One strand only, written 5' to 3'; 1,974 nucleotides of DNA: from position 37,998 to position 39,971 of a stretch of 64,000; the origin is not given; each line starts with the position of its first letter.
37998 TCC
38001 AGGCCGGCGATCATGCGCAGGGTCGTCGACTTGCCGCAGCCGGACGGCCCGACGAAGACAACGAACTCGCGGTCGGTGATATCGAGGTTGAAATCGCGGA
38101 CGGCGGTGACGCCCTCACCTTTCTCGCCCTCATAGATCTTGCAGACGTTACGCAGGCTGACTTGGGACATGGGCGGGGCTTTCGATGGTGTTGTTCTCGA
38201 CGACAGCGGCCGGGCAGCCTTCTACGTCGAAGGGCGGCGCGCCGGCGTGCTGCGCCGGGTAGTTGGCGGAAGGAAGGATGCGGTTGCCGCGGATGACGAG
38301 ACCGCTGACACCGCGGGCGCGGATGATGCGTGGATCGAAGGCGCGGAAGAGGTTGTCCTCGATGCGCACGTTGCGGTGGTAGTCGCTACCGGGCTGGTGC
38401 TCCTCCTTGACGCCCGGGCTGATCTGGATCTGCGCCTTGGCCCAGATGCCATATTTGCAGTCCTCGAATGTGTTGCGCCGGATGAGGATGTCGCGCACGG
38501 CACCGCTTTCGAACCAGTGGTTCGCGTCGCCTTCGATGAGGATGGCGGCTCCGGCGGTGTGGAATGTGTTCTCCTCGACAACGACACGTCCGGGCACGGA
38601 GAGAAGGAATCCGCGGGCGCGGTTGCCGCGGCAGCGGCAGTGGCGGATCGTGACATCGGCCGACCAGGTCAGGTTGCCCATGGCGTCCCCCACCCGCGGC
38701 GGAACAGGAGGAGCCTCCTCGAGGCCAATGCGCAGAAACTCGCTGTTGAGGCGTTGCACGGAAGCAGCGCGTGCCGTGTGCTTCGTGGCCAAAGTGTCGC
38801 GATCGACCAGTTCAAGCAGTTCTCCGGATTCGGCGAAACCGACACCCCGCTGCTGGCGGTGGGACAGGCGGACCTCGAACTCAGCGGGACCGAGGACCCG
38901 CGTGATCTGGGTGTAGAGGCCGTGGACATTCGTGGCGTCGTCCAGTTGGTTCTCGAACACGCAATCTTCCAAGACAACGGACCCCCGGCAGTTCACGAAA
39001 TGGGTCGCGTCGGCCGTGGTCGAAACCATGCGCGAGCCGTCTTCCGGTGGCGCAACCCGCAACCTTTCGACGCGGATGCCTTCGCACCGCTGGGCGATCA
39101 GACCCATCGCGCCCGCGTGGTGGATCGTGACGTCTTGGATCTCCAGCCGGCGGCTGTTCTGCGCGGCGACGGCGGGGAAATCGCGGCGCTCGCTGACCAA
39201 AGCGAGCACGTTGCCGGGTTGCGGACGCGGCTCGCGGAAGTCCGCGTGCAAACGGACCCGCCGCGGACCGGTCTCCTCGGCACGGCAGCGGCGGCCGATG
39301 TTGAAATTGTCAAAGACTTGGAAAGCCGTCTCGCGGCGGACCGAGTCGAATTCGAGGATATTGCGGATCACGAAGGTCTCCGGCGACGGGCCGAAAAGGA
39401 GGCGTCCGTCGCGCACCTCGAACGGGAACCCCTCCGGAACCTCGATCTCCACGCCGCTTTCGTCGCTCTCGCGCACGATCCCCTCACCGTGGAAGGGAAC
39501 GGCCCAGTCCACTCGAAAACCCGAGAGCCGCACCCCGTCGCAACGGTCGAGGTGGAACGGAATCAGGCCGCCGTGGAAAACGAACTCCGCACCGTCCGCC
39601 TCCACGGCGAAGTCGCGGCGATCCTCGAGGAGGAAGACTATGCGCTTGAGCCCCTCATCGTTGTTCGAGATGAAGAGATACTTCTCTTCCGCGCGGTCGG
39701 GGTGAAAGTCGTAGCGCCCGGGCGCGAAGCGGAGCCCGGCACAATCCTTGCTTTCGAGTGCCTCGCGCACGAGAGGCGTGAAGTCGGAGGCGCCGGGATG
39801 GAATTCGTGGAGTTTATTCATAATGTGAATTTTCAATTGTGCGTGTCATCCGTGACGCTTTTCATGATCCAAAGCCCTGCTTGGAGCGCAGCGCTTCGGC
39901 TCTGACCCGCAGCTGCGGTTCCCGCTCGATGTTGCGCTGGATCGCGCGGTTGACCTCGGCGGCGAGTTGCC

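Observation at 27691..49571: ~22-kb, 13-gene co-directional block that reads like an outside-to-inside glycan utilisation pathway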

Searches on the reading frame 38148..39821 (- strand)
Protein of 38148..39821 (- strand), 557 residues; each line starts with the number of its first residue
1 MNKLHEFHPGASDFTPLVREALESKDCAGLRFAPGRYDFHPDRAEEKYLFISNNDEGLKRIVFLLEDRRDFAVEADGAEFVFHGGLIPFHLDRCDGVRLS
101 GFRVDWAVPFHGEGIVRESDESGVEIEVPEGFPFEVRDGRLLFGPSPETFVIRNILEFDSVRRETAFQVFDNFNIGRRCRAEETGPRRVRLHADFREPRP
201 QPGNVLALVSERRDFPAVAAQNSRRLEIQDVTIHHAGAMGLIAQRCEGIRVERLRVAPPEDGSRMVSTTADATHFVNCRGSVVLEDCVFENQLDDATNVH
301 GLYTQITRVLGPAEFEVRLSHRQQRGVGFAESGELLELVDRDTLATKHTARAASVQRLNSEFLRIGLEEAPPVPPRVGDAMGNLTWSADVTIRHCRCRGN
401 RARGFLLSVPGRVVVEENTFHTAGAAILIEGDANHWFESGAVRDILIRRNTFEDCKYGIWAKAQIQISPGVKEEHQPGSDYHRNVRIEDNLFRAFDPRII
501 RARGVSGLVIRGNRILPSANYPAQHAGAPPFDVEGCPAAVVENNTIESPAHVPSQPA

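Call 4: search_protein_families(library=pfam, proteins=[window:38148-39821:-], max_evalue=0.01)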
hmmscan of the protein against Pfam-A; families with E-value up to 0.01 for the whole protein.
window:38148-39821:- (557 aa): 4 families
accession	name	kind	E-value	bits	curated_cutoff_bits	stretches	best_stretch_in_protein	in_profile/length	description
PF13229.12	Beta_helix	-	6.2e-13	49.1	25.9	1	384-461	74-144/158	Right handed beta helix region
PF23763.2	Beta-barrel_GLAA-B_I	-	7.5e-13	48.9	28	1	113-206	2-95/95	GLAA-B beta-barrel domain I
PF23764.1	Beta-barrel_GLAA-B_II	-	2.9e-11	43.9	28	1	315-380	2-66/67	GLAA-B beta-barrel domain II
PF05048.19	NosD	-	0.00061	19.7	23.6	0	387-460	90-154/212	Periplasmic copper-binding protein (NosD)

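Call 9: search_solved_structures(query=window:38148-39821:-, max_evalue=0.01, show_alignments=1)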
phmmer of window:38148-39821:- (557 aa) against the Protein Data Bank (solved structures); distinct sequences matched with E-value up to 0.01: 9.
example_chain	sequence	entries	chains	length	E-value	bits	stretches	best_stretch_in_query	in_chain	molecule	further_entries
7jw4_A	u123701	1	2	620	7.7e-105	354.8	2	151-526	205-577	Glycoside hydrolase family 110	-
7jwf_A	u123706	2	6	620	3.8e-104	352.5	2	151-526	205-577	Glycoside hydrolase family 110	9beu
9beh_A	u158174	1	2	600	2.7e-85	290.3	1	6-547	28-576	GH110A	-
9bev_A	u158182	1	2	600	1.3e-84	288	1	6-547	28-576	GH110A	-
8pvs_A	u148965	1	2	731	3.2e-76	260.3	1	22-549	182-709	Alpha-1,3-galactosidase B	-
9i4f_A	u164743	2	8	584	1.1e-65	225.6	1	24-535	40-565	Alpha-1,3-galactosidase PpaGal | Alpha-1,3-galactosidase B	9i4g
8yk3_A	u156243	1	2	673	1.7e-39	139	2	211-516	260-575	Alpha-galactosidase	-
8yk2_B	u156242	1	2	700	2e-39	138.8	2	211-516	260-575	Alpha-galactosidase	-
8yk1_A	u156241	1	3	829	3.9e-39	137.9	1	23-516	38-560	Alpha-galactosidase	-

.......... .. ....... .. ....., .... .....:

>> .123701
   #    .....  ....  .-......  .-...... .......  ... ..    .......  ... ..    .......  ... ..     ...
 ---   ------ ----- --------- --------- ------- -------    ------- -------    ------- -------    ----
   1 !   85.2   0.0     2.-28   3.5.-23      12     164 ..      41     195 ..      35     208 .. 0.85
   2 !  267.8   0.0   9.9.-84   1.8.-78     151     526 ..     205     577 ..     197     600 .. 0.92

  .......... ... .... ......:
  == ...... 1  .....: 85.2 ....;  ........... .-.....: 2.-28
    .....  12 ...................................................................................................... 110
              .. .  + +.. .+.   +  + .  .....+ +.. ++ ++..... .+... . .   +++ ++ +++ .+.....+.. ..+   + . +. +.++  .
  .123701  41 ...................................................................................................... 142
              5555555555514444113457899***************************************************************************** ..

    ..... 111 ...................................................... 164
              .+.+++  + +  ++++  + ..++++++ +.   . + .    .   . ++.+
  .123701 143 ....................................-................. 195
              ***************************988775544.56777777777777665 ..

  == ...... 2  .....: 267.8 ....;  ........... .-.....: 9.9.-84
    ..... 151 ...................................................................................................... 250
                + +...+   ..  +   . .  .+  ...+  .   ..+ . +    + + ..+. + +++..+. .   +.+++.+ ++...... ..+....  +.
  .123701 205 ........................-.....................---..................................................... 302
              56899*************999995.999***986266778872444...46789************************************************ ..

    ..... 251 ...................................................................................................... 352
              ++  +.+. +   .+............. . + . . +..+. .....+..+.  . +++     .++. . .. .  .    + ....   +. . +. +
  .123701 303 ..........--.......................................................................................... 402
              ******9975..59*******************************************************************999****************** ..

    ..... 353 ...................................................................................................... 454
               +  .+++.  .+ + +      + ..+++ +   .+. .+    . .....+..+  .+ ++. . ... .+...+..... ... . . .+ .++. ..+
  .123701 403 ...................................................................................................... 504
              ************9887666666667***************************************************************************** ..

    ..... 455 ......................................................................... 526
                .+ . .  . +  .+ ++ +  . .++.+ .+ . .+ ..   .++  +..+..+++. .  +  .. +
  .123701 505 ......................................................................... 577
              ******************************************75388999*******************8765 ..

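Call 20: search_protein_families(library=ncbifam, proteins=[window:38148-39821:-], max_evalue=0.001)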
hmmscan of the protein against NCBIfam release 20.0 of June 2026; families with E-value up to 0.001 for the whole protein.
window:38148-39821:- (557 aa): 1 family
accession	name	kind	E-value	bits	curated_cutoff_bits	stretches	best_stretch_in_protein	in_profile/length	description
TIGR04247.1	NosD_copper_fam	subfamily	0.00032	19.4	300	0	387-465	201-272/377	nitrous oxide reductase family maturation protein NosD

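Call 23: find_related_loci(query=window:38148-39821:-, collection=genome_contigs, flank=10000)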
Query window:38148-39821:- (557 aa) in genome_contigs; peptide patterns used: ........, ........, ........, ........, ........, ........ (x = any residue, [..] = any of these).
33 stretches matched a pattern; 3 encode a relative of the query (tblastn E <= 1e-3); 3 distinct loci.
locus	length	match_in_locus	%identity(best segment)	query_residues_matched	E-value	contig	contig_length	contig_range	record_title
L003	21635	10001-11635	45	13-542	3e-144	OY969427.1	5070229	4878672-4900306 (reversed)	MAG: uncultured Armatimonadetes bacterium isolate MFD09671.bin.1.19 genome assembly, chromosome: 1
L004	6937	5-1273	46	121-543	2e-126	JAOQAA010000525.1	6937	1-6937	MAG: Capsulimonas sp. isolate RYN_270 scaffold_3067803, whole genome shotgun sequence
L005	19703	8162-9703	47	30-543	1e-159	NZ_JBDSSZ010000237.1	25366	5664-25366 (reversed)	MAG: Capsulimonas sp. isolate cluster1_bin.546 k127_15666424, whole genome shotgun sequence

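Call 24: list_cluster_members(proteins=[P0001, window:38148-39821:-, window:37040-38170:-, window:29748-31253:-, P0007, P0021, P0023])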
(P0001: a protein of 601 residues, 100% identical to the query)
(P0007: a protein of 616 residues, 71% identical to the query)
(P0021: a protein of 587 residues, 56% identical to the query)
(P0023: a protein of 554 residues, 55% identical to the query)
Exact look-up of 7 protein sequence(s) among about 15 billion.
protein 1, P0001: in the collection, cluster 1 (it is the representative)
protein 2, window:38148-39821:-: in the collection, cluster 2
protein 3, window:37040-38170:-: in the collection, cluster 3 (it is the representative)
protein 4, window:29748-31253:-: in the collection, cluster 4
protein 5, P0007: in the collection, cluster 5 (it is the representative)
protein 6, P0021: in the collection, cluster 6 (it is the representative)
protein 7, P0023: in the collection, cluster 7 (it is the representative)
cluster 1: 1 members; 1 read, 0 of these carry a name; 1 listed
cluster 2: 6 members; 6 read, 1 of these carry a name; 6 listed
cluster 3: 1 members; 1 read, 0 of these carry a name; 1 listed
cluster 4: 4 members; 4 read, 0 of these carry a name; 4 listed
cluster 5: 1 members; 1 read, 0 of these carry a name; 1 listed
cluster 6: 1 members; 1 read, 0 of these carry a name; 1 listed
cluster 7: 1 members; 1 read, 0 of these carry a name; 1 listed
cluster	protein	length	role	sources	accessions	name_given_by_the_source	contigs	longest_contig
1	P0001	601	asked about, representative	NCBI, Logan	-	-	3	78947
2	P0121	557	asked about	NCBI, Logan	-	-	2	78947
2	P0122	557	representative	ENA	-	-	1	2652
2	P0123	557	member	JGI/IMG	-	hypothetical protein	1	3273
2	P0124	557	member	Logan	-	-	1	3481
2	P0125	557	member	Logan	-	-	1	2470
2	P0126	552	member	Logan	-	-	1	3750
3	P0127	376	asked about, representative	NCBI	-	-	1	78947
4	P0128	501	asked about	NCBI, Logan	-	-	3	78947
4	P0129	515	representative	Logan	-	-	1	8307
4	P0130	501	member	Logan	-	-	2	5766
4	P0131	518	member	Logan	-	-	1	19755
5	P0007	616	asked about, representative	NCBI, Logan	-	-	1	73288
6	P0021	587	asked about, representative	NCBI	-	-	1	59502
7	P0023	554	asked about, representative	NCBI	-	-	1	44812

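Call 27: find_homologous_proteins(query=window:38148-39821:-, max_evalue=1e-20)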
Query window:38148-39821:- (557 aa): 1479 proteins with E <= 1e-20 among 8000 candidates; the best 120 are listed.
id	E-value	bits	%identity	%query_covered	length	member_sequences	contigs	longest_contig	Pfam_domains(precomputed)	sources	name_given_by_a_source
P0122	0.0e+0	1238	96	100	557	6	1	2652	PF13229.13,PF23764.2,PF23763.3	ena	-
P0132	0.0e+0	1144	88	100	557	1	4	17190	PF13229.13,PF23764.2,PF23763.3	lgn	-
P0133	2.9e-275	932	71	100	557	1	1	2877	PF13229.13,PF23764.2,PF23763.3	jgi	jgi:hypothetical protein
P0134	3.8e-267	906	71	100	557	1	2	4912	PF13229.13,PF23764.2,PF23763.3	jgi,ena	-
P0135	1.8e-266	903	70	100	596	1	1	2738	PF13229.13,PF23764.2,PF23763.3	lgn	-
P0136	5.7e-252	855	67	98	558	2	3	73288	PF13229.13,PF23764.2,PF23763.3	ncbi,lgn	-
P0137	2.5e-239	814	64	100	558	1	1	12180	PF13229.13,PF23764.2,PF23763.3,PF05048.20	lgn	-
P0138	3.7e-217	740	59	98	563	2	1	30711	PF13229.13,PF23764.2,PF23763.3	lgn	-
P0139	1.2e-215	736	59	98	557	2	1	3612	PF13229.13,PF23764.2,PF23763.3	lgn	-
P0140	1.0e-214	732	57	98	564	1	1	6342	PF13229.13,PF23764.2,PF23763.3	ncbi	-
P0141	1.2e-207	709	57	97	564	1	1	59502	PF13229.13,PF23764.2,PF23763.3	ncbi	-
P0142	2.6e-205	701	58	99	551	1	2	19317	PF13229.13,PF23764.2,PF23763.3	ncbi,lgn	-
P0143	5.0e-203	694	57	98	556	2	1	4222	PF13229.13,PF23764.2,PF23763.3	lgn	-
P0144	8.6e-201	686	56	96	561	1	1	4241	PF13229.13,PF23764.2,PF23763.3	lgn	-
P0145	6.0e-200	684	56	99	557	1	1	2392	PF13229.13,PF23764.2,PF23763.3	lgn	-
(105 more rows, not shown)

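Call 28: find_encoding_contigs(protein=P0136, flank=10000, max_places=1)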
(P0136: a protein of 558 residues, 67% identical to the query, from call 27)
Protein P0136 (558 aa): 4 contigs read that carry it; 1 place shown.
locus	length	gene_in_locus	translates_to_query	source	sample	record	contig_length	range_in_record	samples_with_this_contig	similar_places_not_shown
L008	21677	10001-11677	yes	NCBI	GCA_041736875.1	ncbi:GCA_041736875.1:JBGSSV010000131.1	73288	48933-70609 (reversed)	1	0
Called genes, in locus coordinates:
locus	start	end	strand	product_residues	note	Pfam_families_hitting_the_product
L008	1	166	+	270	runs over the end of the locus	PF07596:SBP_bac_10 (faint)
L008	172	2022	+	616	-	PF13229:Beta_helix (weak)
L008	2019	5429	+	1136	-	PF12951:PATR, PF13229:Beta_helix (weak)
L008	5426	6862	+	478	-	PF00528:BPD_transp_1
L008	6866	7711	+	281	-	PF00528:BPD_transp_1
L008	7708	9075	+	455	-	PF01547:SBP_bac_1, PF13531:SBP_bac_11 (faint), PF13416:SBP_bac_8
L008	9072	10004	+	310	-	PF16227:DUF4886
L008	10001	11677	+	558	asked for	PF23763:Beta-barrel_GLAA-B_I, PF13229:Beta_helix (faint), PF23764:Beta-barrel_GLAA-B_II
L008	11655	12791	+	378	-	PF00005:ABC_tran, PF02463:SMC_N (faint), PF13304:AAA_21 (faint), PF17912:OB_MalK, PF08402:TOBE_2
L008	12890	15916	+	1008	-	PF12951:PATR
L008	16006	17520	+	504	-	PF00884:Sulfatase, PF01663:Phosphodiest (faint), PF16347:SGSH_C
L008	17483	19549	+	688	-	PF03629:SASA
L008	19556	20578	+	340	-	PF05448:AXE1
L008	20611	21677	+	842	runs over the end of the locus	PF13229:Beta_helix (faint), PF00884:Sulfatase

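Call 29: find_encoding_contigs(protein=P0141, flank=10000, max_places=1)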
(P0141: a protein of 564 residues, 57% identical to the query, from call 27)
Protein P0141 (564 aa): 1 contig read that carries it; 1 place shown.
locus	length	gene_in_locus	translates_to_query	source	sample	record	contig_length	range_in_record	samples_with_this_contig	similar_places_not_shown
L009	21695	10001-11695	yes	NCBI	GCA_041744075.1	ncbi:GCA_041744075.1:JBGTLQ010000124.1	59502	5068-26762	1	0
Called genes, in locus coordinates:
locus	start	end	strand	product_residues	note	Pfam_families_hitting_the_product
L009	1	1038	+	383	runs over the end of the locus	PF06925:MGDG_synth, PF02350:Epimerase_2 (weak), PF00534:Glycos_transf_1, PF04101:Glyco_tran_28_C, PF13692:Glyco_trans_1_4 (faint)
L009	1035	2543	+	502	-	PF00232:Glyco_hydro_1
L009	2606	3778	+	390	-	PF13439:Glyco_transf_4 (faint), PF20706:GT4-conflict, PF00534:Glycos_transf_1, PF13692:Glyco_trans_1_4, PF13524:Glyco_trans_1_2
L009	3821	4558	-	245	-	-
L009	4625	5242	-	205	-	-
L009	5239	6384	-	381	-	PF00392:GntR (weak), PF00532:Peripla_BP_1, PF13377:Peripla_BP_3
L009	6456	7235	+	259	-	PF07963:N_methyl (faint), PF07596:SBP_bac_10 (weak)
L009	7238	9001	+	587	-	PF13229:Beta_helix (faint)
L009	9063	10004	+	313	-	PF16227:DUF4886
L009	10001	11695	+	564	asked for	PF23763:Beta-barrel_GLAA-B_I, PF23764:Beta-barrel_GLAA-B_II, PF13229:Beta_helix (weak)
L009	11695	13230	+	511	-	PF00884:Sulfatase, PF01663:Phosphodiest, PF16347:SGSH_C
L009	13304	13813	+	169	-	-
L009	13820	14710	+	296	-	PF01040:UbiA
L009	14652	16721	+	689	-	PF05359:DUF748 (faint)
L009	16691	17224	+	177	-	PF07027:DUF1318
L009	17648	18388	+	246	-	-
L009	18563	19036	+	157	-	-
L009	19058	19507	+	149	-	-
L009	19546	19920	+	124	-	-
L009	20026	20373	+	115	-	-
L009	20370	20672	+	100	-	-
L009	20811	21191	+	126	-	PF13650:Asp_protease_2 (weak), PF13975:gag-asp_proteas (faint)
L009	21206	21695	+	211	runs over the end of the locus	-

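Call 30: find_encoding_contigs(protein=P0132, flank=10000, max_places=1)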
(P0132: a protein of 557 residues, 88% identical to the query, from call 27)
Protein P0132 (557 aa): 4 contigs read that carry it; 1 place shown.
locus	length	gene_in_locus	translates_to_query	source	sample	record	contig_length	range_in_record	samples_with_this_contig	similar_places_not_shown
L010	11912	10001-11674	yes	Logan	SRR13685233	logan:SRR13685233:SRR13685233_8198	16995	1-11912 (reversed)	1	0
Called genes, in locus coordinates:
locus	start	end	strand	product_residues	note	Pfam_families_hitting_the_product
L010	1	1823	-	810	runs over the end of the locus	PF09423:PhoD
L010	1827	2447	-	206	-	-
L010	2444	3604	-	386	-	PF00392:GntR (weak), PF00532:Peripla_BP_1 (weak), PF13377:Peripla_BP_3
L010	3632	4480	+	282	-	PF07963:N_methyl, PF07596:SBP_bac_10 (faint)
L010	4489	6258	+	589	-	PF13229:Beta_helix (faint)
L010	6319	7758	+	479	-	PF00528:BPD_transp_1 (weak)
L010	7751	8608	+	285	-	PF00528:BPD_transp_1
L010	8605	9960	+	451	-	PF01547:SBP_bac_1, PF13416:SBP_bac_8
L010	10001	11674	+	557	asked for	PF23763:Beta-barrel_GLAA-B_I, PF23764:Beta-barrel_GLAA-B_II, PF13229:Beta_helix (weak)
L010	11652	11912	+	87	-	?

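Call 70: find_encoding_contigs(protein=P0138, flank=10000, max_places=1)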
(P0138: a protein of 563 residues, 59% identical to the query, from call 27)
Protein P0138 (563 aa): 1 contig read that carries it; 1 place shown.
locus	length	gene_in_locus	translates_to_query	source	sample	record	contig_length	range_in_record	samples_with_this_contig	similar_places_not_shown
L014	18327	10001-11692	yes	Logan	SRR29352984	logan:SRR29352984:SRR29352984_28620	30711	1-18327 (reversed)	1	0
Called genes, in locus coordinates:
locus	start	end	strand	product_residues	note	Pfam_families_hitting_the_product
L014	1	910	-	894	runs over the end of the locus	PF12951:PATR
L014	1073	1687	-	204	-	-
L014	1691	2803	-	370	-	PF00392:GntR, PF00532:Peripla_BP_1, PF13377:Peripla_BP_3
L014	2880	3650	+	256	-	PF07963:N_methyl, PF07596:SBP_bac_10 (weak)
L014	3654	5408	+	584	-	PF13229:Beta_helix (faint)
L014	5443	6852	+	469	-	PF00528:BPD_transp_1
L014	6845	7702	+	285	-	PF00528:BPD_transp_1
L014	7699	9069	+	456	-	PF01547:SBP_bac_1, PF13531:SBP_bac_11 (faint), PF13416:SBP_bac_8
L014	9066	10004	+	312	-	PF16227:DUF4886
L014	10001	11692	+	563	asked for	PF23763:Beta-barrel_GLAA-B_I, PF23764:Beta-barrel_GLAA-B_II, PF13229:Beta_helix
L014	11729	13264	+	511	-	PF00884:Sulfatase, PF01663:Phosphodiest, PF00884:Sulfatase, PF16347:SGSH_C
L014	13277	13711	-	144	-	-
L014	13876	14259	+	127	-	-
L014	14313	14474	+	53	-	-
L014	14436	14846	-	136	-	PF02823:ATP-synt_DE_N, PF00401:ATP-synt_DE (faint)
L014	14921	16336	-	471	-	PF02874:ATP-synt_ab_N, PF00006:ATP-synt_ab, PF22919:ATP-synt_VA_C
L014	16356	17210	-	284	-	PF00231:ATP-synt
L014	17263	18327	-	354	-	?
